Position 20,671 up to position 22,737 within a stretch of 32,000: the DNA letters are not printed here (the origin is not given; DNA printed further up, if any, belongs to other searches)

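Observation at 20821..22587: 588-aa lipoprotein with no recognisable family at the end of a GH130-MFS operon: candidate new glycan-active enzyme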

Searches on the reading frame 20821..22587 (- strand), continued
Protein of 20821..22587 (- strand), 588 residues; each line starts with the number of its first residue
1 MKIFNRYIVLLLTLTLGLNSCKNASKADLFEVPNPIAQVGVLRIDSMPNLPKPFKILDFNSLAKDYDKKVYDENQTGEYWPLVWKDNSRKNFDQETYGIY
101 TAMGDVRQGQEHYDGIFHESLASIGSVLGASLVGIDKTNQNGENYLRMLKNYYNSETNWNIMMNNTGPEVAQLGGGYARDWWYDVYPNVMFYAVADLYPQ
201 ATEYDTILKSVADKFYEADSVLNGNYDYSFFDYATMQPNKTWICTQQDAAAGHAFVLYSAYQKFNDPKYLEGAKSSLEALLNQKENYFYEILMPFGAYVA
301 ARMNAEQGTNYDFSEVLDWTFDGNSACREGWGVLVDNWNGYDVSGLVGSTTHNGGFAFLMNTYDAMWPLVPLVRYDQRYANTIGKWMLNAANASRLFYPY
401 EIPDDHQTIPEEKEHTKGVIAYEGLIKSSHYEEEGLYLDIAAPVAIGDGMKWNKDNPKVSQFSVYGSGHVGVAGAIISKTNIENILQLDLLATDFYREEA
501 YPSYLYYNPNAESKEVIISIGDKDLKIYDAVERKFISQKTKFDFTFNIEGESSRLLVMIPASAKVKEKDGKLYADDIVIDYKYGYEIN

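Call 57: find_encoding_contigs(protein=P0161, flank=10000, max_places=2)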
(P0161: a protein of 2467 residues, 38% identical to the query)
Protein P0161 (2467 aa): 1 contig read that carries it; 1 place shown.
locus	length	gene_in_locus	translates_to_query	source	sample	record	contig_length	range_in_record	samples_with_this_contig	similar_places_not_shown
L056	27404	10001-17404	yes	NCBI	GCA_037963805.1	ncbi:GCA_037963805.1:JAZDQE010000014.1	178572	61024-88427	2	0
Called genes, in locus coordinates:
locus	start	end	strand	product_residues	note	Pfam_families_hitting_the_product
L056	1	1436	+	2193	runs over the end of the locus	PF09479:Flg_new (weak), PF07532:Big_4, PF16555:GramPos_pilinD1 (faint), PF07532:Big_4, PF19376:DUF5951 (faint), PF07532:Big_4, PF00395:SLH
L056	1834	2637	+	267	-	PF13480:Acetyltransf_6 (weak)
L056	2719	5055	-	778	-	PF02743:dCache_1 (weak), PF12833:HTH_18, PF00165:HTH_AraC (weak)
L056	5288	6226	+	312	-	PF00528:BPD_transp_1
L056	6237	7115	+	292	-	PF00528:BPD_transp_1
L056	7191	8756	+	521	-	PF12010:DUF3502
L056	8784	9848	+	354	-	PF04041:Glyco_hydro_130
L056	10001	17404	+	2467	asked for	PF00754:F5_F8_type_C, PF16656:Pur_ac_phosph_N (faint), PF22633:F5_F8_type_C_2, PF00041:fn3, PF16794:fn3_4 (faint), PF00041:fn3 (weak), PF25833:Fn3_SaeA_3rd (weak), PF00395:SLH, +2 more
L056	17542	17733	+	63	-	PF13783:DUF4177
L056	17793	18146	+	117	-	-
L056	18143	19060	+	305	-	-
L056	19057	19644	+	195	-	-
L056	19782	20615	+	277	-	PF04962:KduI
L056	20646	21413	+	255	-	PF00392:GntR (faint), PF08220:HTH_DeoR, PF08279:HTH_11, PF12840:HTH_20 (faint), PF00455:DeoRC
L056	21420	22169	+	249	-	PF00106:adh_short, PF08659:KR, PF13561:adh_short_C2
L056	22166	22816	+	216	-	PF01081:Aldolase, PF02581:TMP-TENI (faint)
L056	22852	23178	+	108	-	-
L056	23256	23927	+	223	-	-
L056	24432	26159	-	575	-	PF00015:MCPsignal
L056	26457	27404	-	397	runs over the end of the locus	PF01546:Peptidase_M20 (weak), PF07687:M20_dimer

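Call 60: search_protein_families(library=pfam, alignment_id=A1, max_evalue=1)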
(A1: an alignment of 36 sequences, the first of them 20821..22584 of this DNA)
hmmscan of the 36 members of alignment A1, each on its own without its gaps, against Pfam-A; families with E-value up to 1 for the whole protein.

A. member 1, window:20821-22584:- (587 aa): 2 families
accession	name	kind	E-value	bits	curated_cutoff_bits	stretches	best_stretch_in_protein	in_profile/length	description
PF06662.19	C5-epim_C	-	0.0014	18.6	23.3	1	224-282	8-64/188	D-glucuronyl C5-epimerase C-terminus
PF05147.19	LANC_like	-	0.056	12.5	23.2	1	250-296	272-318/350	Lanthionine synthetase C-like protein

B. families by the number of members that match (of 36 scanned): 9 families
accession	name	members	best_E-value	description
PF06662.19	C5-epim_C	12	0.00055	D-glucuronyl C5-epimerase C-terminus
PF05147.19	LANC_like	7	0.0051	Lanthionine synthetase C-like protein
PF20585.4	Pectate_lyase_5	1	0.048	Putative pectate lyase-like adhesive domain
PF21627.2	BTH_I2711-like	1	0.095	Uncharacterized protein BTH_I2711-like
PF08166.18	PELP1_HEAT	1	0.12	PELP1, middle domain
PF21215.2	CSN3-like_C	1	0.18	COP9 signalosome complex subunit 3-like, C-terminal helix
PF23508.1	MBB1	1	0.19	MBB1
PF23420.1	DUF7108_C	1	0.23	DUF7108, C-terminal domain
PF11763.13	DIPSY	1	0.3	Cell-wall adhesin ligand-binding C-terminal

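Call 66: find_related_loci(query=A1, collection=metagenome_contigs, flank=10000)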
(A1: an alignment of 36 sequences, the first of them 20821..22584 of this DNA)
Query A1 (587 aa) in metagenome_contigs; peptide patterns used: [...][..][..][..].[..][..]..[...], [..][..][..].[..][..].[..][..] (x = any residue, [..] = any of these).
600 stretches matched a pattern (row limit reached: there are more); 413 encode a relative of the query (tblastn E <= 1e-3); the best 80 are kept; 80 distinct loci.
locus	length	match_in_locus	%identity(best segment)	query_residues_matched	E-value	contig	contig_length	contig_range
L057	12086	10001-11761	99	1-587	0e+0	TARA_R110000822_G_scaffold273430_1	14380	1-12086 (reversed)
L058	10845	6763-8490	81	7-582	0e+0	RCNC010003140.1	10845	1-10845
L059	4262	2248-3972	79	5-582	0e+0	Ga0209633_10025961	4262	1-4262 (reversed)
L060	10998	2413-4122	79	8-582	0e+0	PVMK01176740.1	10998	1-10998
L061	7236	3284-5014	77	1-582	0e+0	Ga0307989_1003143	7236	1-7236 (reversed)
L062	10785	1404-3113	79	8-582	0e+0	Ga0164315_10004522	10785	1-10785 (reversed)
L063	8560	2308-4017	78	8-582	0e+0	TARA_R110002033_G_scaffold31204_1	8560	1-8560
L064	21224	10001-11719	77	8-582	0e+0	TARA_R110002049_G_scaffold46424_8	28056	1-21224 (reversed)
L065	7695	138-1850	77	7-583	0e+0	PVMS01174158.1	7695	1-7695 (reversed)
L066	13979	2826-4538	76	5-582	0e+0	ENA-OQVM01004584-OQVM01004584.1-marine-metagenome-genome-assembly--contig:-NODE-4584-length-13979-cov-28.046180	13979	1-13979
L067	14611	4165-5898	75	1-583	0e+0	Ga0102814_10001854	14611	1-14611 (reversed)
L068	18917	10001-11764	74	2-582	0e+0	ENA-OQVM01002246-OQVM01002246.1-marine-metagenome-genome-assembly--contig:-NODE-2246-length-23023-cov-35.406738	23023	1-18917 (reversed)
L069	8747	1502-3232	74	1-582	0e+0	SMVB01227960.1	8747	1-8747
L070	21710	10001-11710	75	7-582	0e+0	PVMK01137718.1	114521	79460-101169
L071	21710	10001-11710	75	8-582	0e+0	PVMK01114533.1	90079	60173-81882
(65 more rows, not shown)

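Call 68: search_protein_families(library=ncbifam, proteins=[L006:11735-13357:+, L028:4897-7353:+, L018:6099-7424:+, L006:13362-14558:+, L051:4476-5435:+], max_evalue=0.001)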
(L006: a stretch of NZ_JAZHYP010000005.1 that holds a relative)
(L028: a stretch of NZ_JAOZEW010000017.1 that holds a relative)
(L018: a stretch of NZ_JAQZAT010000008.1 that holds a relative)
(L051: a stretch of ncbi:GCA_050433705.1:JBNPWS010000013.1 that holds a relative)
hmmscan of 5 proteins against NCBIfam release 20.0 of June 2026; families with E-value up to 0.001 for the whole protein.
L006:11735-13357:+ (540 aa): 40 families (the best 25 are shown)
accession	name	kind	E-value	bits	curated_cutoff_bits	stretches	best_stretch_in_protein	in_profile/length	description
TIGR02403.1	trehalose_treC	equivalog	2.9e-140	468.6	799.05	1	30-523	1-514/544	alpha,alpha-phosphotrehalase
NF008183.0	PRK10933.1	subfamily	1.7e-126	423.1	535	1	28-512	5-507/551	alpha,alpha-phosphotrehalase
NF051899.1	BetGalacBglAAgro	equivalog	6.7e-112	374.6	900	1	30-520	2-503/537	beta-galactosidase BglA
TIGR02456.1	treS_nterm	equivalog_domain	4.7e-99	332.3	678.35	3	30-301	2-266/539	maltose alpha-D-glucosyltransferase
NF041090.1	Cyc-maltodext_AglB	equivalog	2.6e-43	148.5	540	1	54-377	63-335/470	cyclomaltodextrinase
NF008051.0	PRK10785.1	equivalog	3.7e-42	144.3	568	3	53-233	176-349/607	maltodextrin glucosidase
NF041321.1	Alpha-amyl_MalA_Halo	equivalog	1.5e-39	135.9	875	1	28-187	254-406/666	alpha-amylase MalA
NF011083.0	PRK14510.1-2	equivalog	2.5e-23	81.6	1322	1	55-227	222-389/1186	bifunctional glycogen debranching protein GlgX/4-alpha-glucanotransferase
TIGR02402.1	trehalose_TreZ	equivalog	7.6e-22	77.3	538.8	1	29-130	90-187/545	malto-oligosyltrehalose trehalohydrolase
NF007059.0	PRK09505.2-4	equivalog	7e-17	61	865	2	53-131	226-318/683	alpha-amylase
NF007060.0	PRK09505.2-5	equivalog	1.7e-16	59.4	790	2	53-130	232-323/690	alpha-amylase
NF007051.0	PRK09505.1-1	equivalog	3.2e-16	58.5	864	1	53-164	236-367/686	alpha-amylase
NF006969.0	PRK09441.1-2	equivalog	1.6e-14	53.7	382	1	46-131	15-107/483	alpha-amylase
TIGR02401.1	trehalose_TreY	equivalog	4.9e-14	51.5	498.65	1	55-152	15-117/838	malto-oligosyltrehalose synthase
NF007058.0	PRK09505.2-3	equivalog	1.6e-13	49.7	897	1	53-130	247-338/742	alpha-amylase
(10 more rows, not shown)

L028:4897-7353:+ (818 aa): 0 families

L018:6099-7424:+ (441 aa): 0 families

L006:13362-14558:+ (398 aa): 4 families
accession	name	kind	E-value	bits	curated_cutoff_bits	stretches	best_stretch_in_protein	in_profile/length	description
NF058598.1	BetMansidBT3780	equivalog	1.3e-134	448.9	550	1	30-397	12-362/366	beta-1,2-mannosidase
NF052550.1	BManbPhaseBMBP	equivalog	2.3e-44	151.9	450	2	77-253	18-177/296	beta-1,2-mannobiose phosphorylase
NF050092.1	BtaManbiosPhlase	equivalog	1.2e-23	83.6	550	2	282-395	235-339/351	BtaManbiosPhlase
TIGR01322.1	scrB_fam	subfamily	0.00045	19.1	356.4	1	84-199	85-195/447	sucrose-6-phosphate hydrolase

L051:4476-5435:+ (319 aa): 0 families

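Call 69: search_solved_structures(query=L006:11735-13357:+, max_evalue=1e-60)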
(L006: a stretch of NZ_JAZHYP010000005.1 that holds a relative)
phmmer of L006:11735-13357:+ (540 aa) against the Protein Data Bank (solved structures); distinct sequences matched with E-value up to 1e-60: 76 (the best 60 are shown).
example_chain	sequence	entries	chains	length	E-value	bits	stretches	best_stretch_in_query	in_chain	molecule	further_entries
8ibk_A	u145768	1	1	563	4.8e-114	385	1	27-523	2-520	Alpha-glucosidase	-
5zcb_A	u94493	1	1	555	1.3e-113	383.5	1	27-523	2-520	Alpha-glucosidase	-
8ids_A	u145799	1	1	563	2.4e-113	382.6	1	27-523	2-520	Alpha-glucosidase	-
5zcc_A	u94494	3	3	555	2.5e-113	382.6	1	27-523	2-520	Alpha-glucosidase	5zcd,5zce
5brq_A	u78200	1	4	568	3.3e-113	382.2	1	24-521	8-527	Glycoside Hydrolase Family 13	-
5brp_A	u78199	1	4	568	1.4e-112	380.2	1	24-521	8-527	Glycoside Hydrolase Family 13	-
1uok_A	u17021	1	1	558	1.3e-111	376.9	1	27-521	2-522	OLIGO-1,6-GLUCOSIDASE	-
2ze0_A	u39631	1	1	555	2.2e-111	376.1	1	27-510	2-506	Alpha-glucosidase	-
4gin_A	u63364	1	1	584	3.4e-110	372.2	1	27-523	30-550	Sucrose isomerase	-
1zja_A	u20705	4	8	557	4.6e-109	368.5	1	29-523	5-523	Trehalulose synthase | Sucrose isomerase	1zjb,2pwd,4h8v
2pwg_A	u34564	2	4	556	4.7e-109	368.5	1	29-523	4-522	Sucrose isomerase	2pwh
4h2c_A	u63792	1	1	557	5.3e-109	368.3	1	29-523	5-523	Sucrose isomerase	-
4go8_A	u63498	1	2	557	7.4e-109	367.8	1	29-523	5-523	Sucrose isomerase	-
2pwe_A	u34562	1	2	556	1.3e-108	367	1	29-523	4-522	Sucrose isomerase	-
4go9_A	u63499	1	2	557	2e-108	366.4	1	29-523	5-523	Sucrose isomerase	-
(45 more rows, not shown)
